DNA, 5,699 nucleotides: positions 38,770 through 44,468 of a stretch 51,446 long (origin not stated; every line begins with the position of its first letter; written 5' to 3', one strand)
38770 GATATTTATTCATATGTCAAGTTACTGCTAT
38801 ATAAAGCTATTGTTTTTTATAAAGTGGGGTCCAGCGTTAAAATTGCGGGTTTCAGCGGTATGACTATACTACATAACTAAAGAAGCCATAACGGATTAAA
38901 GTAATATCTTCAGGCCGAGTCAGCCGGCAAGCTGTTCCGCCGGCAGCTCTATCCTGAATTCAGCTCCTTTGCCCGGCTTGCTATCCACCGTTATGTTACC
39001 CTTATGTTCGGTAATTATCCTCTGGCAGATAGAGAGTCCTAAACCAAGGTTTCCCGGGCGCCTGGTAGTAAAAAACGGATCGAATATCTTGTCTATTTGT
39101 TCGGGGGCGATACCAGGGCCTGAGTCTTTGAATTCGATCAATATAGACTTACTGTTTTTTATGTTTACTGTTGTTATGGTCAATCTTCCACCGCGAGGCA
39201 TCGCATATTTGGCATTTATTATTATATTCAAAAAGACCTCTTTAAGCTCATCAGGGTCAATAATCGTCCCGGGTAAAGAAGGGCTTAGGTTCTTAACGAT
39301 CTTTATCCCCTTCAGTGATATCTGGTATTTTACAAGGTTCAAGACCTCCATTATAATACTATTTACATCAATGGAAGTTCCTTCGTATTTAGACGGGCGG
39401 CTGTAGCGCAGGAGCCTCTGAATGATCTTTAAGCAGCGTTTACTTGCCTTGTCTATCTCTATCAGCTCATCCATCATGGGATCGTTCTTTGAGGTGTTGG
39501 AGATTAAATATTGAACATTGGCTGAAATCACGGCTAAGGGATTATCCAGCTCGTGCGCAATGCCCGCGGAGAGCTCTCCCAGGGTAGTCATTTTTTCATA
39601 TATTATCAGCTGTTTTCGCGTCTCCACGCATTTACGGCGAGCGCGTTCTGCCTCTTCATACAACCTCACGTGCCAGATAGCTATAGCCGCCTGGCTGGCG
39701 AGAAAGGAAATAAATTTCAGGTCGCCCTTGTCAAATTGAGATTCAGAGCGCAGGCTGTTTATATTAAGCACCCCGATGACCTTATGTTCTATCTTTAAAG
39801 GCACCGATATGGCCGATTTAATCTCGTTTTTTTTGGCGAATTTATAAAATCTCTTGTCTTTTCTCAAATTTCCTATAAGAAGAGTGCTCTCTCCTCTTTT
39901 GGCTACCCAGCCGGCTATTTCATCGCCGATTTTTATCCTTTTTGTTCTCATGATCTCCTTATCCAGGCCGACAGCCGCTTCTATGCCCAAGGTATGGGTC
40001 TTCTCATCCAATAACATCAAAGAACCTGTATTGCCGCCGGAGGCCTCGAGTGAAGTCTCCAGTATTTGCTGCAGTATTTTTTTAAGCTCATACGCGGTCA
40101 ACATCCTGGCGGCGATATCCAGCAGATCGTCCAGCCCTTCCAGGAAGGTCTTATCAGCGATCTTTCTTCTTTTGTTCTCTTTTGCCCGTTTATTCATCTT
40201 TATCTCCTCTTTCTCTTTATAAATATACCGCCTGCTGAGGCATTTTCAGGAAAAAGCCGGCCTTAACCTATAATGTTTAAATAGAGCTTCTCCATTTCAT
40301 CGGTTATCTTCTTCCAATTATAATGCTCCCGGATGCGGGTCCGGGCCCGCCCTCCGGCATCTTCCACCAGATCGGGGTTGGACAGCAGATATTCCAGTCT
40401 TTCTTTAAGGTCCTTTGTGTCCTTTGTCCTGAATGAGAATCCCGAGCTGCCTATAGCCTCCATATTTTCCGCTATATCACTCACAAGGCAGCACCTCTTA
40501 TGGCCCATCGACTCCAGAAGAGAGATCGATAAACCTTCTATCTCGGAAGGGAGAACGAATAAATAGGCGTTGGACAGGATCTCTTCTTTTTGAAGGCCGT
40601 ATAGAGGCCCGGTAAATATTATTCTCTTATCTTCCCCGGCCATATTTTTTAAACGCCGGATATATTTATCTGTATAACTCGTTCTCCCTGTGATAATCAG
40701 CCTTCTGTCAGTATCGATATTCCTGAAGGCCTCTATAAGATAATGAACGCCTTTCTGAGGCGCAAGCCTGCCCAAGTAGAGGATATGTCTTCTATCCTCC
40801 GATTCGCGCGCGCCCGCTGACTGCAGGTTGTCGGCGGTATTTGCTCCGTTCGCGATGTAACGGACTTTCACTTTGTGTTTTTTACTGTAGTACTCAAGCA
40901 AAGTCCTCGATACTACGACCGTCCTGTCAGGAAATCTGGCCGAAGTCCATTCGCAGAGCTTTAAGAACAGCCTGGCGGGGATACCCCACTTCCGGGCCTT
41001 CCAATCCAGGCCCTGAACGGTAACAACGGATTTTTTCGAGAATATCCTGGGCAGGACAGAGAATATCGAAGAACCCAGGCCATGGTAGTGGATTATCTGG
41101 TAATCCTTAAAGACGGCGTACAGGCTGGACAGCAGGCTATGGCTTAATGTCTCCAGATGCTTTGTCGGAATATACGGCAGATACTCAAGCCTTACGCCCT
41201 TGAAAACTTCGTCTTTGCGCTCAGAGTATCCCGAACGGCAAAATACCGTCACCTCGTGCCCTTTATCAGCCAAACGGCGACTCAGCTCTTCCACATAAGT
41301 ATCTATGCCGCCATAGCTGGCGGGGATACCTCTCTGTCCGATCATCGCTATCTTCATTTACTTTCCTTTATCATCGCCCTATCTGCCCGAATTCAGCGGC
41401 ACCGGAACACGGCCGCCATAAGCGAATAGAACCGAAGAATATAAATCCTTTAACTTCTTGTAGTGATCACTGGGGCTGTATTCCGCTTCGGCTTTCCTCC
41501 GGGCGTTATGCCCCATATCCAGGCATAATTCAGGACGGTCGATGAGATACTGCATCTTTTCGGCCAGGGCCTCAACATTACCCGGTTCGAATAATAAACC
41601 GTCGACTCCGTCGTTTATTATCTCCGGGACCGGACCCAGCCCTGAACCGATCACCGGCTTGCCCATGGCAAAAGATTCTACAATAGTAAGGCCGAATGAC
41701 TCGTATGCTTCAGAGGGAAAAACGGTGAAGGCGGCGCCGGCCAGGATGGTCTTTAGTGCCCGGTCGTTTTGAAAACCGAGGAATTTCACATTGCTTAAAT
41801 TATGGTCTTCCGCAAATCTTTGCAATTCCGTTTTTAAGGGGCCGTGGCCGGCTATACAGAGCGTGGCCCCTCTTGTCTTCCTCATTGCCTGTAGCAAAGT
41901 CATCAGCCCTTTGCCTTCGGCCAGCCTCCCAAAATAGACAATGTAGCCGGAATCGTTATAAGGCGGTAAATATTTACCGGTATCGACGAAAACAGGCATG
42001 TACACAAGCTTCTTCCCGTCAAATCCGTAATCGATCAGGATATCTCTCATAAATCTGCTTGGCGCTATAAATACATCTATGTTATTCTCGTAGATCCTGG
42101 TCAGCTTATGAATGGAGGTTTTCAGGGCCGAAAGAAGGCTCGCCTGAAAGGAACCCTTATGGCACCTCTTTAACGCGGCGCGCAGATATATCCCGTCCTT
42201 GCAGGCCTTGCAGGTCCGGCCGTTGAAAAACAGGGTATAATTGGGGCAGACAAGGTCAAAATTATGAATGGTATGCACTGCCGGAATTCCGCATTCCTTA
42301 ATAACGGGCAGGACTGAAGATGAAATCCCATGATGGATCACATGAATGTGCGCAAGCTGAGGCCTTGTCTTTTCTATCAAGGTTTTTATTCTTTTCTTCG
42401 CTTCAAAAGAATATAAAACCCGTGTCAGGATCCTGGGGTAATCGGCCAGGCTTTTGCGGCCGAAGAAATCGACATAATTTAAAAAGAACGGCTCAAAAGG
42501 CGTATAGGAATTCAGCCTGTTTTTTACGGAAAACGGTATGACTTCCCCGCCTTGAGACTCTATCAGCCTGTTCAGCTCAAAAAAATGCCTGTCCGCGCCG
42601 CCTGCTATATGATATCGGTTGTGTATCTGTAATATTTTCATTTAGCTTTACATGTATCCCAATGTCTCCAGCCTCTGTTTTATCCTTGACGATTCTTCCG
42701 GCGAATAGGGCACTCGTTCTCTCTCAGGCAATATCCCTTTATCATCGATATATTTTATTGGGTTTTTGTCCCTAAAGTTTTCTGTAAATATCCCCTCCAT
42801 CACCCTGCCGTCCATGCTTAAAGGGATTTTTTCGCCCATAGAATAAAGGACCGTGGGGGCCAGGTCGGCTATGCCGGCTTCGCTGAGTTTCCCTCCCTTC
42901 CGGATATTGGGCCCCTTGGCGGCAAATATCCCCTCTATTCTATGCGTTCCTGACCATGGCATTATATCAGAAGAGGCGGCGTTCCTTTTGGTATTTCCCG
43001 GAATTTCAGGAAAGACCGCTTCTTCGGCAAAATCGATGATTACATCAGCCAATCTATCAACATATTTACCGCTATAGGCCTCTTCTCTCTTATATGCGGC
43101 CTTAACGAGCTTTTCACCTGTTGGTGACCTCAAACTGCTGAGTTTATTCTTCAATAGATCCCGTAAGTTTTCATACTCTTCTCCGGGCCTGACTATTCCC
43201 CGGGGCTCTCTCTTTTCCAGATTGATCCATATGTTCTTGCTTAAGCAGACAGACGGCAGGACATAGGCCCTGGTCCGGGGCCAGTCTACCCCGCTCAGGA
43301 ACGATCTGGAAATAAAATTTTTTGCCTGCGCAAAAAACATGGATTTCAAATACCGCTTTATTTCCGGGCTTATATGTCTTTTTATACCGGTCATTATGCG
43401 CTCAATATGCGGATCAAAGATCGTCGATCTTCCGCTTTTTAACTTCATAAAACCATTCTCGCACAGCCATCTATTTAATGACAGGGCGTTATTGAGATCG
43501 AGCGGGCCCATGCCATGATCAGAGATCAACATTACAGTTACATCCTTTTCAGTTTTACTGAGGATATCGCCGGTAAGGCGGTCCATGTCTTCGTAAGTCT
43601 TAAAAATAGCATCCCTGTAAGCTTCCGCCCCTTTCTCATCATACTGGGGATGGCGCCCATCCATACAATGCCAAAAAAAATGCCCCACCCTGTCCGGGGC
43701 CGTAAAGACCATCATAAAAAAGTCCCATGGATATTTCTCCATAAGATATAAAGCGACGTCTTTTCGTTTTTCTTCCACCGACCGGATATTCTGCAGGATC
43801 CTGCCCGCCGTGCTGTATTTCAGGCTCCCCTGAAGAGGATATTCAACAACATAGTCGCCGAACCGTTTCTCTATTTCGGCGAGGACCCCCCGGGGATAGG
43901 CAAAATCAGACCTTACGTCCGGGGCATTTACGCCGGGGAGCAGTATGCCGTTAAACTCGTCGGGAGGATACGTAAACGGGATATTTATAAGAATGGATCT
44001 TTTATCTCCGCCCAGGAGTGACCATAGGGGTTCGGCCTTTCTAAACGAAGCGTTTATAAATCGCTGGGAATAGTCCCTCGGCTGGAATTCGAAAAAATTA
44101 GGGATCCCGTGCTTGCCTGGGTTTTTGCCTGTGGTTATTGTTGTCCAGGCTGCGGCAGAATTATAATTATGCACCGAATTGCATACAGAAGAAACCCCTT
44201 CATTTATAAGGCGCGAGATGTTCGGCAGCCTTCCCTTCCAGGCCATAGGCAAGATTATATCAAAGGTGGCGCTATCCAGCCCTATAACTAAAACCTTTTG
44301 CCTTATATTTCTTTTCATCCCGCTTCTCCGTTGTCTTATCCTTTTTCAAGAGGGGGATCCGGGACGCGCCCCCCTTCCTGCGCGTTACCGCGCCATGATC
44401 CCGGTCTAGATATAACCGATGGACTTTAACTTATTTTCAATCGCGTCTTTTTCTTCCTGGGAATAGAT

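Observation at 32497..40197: Candidate secretin-centred polysaccharide export and regulation module embedded in the glycan locus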

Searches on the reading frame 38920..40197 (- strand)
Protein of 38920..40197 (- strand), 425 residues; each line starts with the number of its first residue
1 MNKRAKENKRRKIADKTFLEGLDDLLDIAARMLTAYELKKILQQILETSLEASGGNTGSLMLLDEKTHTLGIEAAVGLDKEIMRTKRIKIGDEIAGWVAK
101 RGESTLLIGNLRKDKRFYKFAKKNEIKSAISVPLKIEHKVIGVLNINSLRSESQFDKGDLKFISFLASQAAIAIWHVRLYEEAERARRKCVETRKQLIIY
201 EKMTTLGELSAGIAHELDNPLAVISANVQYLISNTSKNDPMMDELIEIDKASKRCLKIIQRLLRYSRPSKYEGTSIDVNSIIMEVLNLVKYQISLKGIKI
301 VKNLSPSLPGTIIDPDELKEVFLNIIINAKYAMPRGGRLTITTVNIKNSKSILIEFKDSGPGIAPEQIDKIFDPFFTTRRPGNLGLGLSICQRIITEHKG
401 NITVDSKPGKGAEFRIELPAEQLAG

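Call 7: search_protein_families(library=pfam, proteins=[window:38920-40197:-], max_evalue=0.00001)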
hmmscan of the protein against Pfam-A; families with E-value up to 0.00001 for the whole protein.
window:38920-40197:- (425 aa): 5 families
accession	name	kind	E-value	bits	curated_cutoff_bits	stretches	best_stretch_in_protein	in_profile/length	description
PF02518.31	HATPase_c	-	2.4e-25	89.6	26.4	1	314-421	2-110/111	Histidine kinase-, DNA gyrase B-, and HSP90-like ATPase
PF13185.12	GAF_2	-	4.9e-16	59.6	28.6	1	37-174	3-135/136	GAF domain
PF01590.32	GAF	-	1.4e-12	48.8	22.4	1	38-174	2-133/133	GAF domain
PF00512.31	HisKA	-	1.7e-10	41.2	26.9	1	206-268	2-63/66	His Kinase A (phospho-acceptor) domain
PF13492.12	GAF_3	-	6.4e-10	40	27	1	37-174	1-127/129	GAF domain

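Call 65: search_protein_families(library=ncbifam, proteins=[window:38920-40197:-], max_evalue=0.00001)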
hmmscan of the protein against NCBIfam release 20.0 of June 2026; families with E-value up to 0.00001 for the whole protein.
window:38920-40197:- (425 aa): 80 families (the best 25 are shown)
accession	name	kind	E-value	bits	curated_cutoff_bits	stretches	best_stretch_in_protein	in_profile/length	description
NF008468.0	PRK11360.1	equivalog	2.7e-66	224.2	646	1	191-422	381-610/616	two-component system sensor histidine kinase AtoS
NF007688.0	PRK10364.1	equivalog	9.3e-52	176.3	479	1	144-421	180-452/460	two-component system sensor histidine kinase ZraS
NF010411.0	PRK13837.1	equivalog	1.3e-41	142.5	647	1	115-421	366-676/828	two-component system VirA-like sensor kinase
NF046020.1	HisKinCckABruc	equivalog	8.8e-40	136.3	1000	1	195-420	469-707/868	cell cycle histidine kinase CckA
NF038348.1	T2SS_HK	subfamily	1.8e-38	132.4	450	2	251-420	407-573/574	histidine kinase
NF052574.1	HisKinEspCMyxo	equivalog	1.6e-37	129.1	1200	1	192-421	403-638/785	serine histidine kinase EspC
NF046026.1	HisKinCckACaul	equivalog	3.2e-37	128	1000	1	194-421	290-533/678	cell cycle histidine kinase CckA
NF010076.0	PRK13557.1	subfamily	6.8e-34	117.2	631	1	195-422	152-396/540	histidine kinase famiy protein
NF053867.1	SprKinKinDBac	equivalog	8.5e-34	116.8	775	1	187-421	268-498/500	sporulation kinase KinD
NF047497.1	HK_LIC_12097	equivalog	1.5e-33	116.1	500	1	193-420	137-366/367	LIC_12097 family sensor histidine kinase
NF046044.1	PnpS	equivalog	1.9e-32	112.8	400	1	208-419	172-390/390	two-component system histidine kinase PnpS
NF033092.0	HK_WalK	equivalog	4.2e-30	104.9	725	1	210-419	376-593/594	cell wall metabolism sensor histidine kinase WalK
NF040750.1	tetrathio_HK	equivalog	1.6e-29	102.9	750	1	176-408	308-542/555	tetrathionate respiration histidine kinase TtrS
NF006800.0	PRK09303.1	equivalog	5.2e-29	101.3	342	1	201-420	146-377/383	histidine kinase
NF008293.1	PRK11073.1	equivalog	7.6e-29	101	240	1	208-420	132-347/349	nitrogen regulation protein NR(II)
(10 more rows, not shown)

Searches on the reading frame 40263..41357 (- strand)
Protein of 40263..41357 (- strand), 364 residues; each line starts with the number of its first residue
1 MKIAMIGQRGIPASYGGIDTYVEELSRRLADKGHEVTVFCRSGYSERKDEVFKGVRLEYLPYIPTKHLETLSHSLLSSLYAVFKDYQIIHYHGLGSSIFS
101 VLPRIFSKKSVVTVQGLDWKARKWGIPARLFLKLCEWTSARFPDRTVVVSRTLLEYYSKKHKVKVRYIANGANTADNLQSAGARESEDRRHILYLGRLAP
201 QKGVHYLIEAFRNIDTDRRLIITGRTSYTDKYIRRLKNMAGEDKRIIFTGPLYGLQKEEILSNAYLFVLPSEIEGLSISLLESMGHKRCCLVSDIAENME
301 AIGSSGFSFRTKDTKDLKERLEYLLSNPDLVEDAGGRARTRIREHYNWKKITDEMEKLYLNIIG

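Call 7: search_protein_families(library=pfam, proteins=[window:40263-41357:-], max_evalue=0.00001)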
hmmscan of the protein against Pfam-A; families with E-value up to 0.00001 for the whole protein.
window:40263-41357:- (364 aa): 7 families
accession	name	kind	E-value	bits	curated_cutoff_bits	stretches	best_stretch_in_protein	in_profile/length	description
PF00534.26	Glycos_transf_1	-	3.2e-24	85.8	26.4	1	184-340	10-171/172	Glycosyl transferases group 1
PF13692.12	Glyco_trans_1_4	-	6.6e-24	85.2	27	1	190-327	2-142/142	Glycosyl transferases group 1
PF13439.12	Glyco_transf_4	-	1.6e-22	80.8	28.5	1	15-175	1-169/170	Glycosyltransferase Family 4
PF13579.12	Glyco_trans_4_4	-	8e-17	62.5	29.7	1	16-171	1-158/158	Glycosyl transferase 4-like domain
PF09314.17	DUF1972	-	2.4e-13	50.5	25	1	3-52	4-52/186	Domain of unknown function (DUF1972)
PF20706.3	GT4-conflict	-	6.4e-09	35.7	26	0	163-352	172-382/385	Family 4 Glycosyltransferase in conflict systems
PF13524.12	Glyco_trans_1_2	-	1.9e-06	28.3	25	1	207-356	5-143/144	Glycosyl transferase-like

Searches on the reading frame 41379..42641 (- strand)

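Call 7: search_protein_families(library=pfam, proteins=[window:41379-42641:-], max_evalue=0.00001)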
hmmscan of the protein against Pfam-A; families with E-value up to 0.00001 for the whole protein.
window:41379-42641:- (420 aa): 5 families
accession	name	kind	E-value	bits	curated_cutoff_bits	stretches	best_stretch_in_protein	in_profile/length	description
PF00534.26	Glycos_transf_1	-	1.5e-36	125.9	26.4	1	228-382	12-171/172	Glycosyl transferases group 1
PF13692.12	Glyco_trans_1_4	-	4.3e-32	111.8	27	1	233-368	3-141/142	Glycosyl transferases group 1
PF13439.12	Glyco_transf_4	-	3.4e-15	56.9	28.5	1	14-221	2-168/170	Glycosyltransferase Family 4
PF13524.12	Glyco_trans_1_2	-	2.3e-06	28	25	1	249-397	5-142/144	Glycosyl transferase-like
PF13579.12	Glyco_trans_4_4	-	7.1e-06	26.9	29.7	0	78-216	56-156/158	Glycosyl transferase 4-like domain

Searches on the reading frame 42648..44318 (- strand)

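Call 7: search_protein_families(library=pfam, proteins=[window:42648-44318:-], max_evalue=0.00001)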
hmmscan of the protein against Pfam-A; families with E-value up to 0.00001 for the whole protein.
window:42648-44318:- (556 aa): 1 family
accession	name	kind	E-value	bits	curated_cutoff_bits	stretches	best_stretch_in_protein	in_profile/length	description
PF01663.27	Phosphodiest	-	8.1e-35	121.5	23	1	9-434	1-320/342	Type I phosphodiesterase / nucleotide pyrophosphatase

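Call 65: search_protein_families(library=ncbifam, proteins=[window:42648-44318:-], max_evalue=0.00001)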
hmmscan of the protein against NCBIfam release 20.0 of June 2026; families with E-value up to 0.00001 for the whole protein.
window:42648-44318:- (556 aa): 0 families
